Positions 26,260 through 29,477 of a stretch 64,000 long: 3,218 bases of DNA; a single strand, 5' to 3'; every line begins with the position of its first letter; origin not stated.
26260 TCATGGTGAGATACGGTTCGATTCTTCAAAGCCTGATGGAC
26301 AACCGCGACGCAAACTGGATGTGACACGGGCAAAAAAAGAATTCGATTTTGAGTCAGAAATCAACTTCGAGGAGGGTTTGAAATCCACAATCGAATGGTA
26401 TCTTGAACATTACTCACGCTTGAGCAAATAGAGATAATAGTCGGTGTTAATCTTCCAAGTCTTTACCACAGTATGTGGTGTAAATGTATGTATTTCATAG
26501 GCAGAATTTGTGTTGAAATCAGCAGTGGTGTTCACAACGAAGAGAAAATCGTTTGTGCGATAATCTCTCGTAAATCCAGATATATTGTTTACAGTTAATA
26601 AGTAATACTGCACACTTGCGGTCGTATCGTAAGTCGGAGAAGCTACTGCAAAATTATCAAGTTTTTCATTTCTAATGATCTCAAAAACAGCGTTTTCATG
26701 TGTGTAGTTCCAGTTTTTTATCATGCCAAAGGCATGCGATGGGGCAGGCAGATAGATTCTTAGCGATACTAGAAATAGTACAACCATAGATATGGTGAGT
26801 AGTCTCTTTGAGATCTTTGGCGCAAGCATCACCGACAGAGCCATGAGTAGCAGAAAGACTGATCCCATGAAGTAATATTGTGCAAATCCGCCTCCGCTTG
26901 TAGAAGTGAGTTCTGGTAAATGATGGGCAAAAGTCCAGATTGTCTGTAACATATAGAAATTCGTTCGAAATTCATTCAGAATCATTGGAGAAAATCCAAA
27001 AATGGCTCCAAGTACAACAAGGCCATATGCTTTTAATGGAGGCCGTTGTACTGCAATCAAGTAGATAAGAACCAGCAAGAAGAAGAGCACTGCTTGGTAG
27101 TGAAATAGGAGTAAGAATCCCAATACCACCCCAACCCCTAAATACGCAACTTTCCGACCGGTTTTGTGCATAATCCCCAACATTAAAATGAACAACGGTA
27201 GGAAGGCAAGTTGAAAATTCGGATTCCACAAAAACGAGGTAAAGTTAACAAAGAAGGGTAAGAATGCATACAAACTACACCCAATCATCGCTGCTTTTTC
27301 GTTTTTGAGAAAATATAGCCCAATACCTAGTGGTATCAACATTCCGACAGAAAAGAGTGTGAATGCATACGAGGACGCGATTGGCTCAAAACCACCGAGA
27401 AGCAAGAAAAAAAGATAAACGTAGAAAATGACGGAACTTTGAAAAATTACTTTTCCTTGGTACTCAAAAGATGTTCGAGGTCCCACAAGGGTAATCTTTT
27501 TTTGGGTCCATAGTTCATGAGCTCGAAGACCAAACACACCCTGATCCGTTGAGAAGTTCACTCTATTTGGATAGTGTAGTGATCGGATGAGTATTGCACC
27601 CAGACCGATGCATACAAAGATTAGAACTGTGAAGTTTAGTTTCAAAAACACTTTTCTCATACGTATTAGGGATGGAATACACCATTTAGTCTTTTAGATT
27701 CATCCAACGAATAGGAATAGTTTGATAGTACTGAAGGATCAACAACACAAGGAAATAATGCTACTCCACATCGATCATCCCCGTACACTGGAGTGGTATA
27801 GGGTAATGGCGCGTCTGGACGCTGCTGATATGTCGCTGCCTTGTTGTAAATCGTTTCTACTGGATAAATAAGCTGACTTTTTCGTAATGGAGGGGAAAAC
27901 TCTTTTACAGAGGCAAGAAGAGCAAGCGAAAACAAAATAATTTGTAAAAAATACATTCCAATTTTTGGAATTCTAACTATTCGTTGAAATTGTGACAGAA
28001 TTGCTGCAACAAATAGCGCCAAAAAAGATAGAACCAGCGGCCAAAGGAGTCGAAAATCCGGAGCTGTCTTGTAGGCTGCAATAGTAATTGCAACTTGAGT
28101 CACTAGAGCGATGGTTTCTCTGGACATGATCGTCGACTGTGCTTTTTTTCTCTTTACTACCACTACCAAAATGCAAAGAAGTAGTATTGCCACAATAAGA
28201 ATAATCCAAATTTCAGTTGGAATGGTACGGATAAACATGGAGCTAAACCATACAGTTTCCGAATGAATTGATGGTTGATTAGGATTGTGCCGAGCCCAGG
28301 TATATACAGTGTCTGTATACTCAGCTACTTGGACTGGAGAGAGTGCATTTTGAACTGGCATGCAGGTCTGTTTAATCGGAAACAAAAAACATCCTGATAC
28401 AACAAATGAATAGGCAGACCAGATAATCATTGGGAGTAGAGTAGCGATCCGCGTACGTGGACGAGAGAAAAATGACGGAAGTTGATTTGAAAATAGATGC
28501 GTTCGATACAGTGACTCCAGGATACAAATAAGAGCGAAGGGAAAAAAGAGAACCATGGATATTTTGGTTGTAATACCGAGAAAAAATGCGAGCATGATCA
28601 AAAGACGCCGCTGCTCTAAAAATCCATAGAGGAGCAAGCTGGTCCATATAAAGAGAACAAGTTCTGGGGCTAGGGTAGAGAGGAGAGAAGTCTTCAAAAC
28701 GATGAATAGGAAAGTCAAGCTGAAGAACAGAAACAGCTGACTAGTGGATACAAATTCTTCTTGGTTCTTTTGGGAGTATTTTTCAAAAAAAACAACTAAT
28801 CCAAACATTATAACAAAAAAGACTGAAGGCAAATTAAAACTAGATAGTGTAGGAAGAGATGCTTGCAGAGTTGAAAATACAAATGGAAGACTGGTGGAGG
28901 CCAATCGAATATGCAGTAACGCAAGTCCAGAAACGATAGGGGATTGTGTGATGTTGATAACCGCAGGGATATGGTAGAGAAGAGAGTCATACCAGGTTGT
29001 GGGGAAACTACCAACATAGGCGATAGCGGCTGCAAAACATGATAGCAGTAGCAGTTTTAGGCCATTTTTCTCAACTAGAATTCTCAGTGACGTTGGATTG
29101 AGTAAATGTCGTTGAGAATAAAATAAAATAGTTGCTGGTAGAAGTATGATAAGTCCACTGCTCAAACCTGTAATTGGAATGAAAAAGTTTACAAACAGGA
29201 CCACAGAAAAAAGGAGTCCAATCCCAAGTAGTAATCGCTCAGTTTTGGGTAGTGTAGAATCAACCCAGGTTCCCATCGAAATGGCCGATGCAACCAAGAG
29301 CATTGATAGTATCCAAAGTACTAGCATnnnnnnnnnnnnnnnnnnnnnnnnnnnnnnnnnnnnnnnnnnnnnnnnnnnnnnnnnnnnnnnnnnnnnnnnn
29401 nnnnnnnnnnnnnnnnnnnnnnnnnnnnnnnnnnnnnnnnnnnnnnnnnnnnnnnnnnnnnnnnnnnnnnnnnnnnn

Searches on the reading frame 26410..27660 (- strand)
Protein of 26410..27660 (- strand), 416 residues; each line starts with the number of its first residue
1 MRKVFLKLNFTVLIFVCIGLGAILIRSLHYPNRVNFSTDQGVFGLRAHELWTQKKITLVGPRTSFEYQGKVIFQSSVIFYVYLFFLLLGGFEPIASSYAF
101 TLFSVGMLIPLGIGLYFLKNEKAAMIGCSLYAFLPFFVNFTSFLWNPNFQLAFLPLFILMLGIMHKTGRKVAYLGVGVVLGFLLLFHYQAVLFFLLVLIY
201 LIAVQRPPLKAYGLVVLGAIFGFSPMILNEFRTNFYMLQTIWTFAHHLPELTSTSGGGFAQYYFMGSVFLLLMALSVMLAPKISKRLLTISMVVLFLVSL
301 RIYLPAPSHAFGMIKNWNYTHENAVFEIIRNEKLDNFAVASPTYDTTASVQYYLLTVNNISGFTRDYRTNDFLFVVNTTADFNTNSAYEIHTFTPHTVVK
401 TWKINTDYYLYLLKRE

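Call 26: search_protein_families(library=pfam, proteins=[window:26410-27660:-], max_evalue=0.001)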
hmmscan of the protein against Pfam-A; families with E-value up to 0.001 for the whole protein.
window:26410-27660:- (416 aa): 1 family
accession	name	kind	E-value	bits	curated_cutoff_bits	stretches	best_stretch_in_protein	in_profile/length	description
PF13231.12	PMT_2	-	7.9e-06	26.6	26.1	1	81-226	9-157/160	Dolichyl-phosphate-mannose-protein mannosyltransferase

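Call 56: search_protein_families(library=ncbifam, proteins=[window:26410-27660:-], max_evalue=0.0001)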
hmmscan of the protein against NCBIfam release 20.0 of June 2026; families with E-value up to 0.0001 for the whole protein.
window:26410-27660:- (416 aa): 0 families

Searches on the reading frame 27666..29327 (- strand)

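Call 6: search_protein_families(library=pfam, proteins=[window:27666-29327:-], max_evalue=0.01)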
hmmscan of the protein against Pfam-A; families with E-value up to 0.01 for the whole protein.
window:27666-29327:- (553 aa): 0 families

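Call 56: search_protein_families(library=ncbifam, proteins=[window:27666-29327:-], max_evalue=0.0001)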
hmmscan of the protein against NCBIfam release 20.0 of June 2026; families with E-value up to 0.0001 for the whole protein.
window:27666-29327:- (553 aa): 1 family
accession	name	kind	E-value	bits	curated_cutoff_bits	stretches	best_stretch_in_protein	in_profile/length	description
NF047510.1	LIC_10190_fam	subfamily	1e-29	103.6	100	1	4-426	3-420/424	LIC_10190 family membrane protein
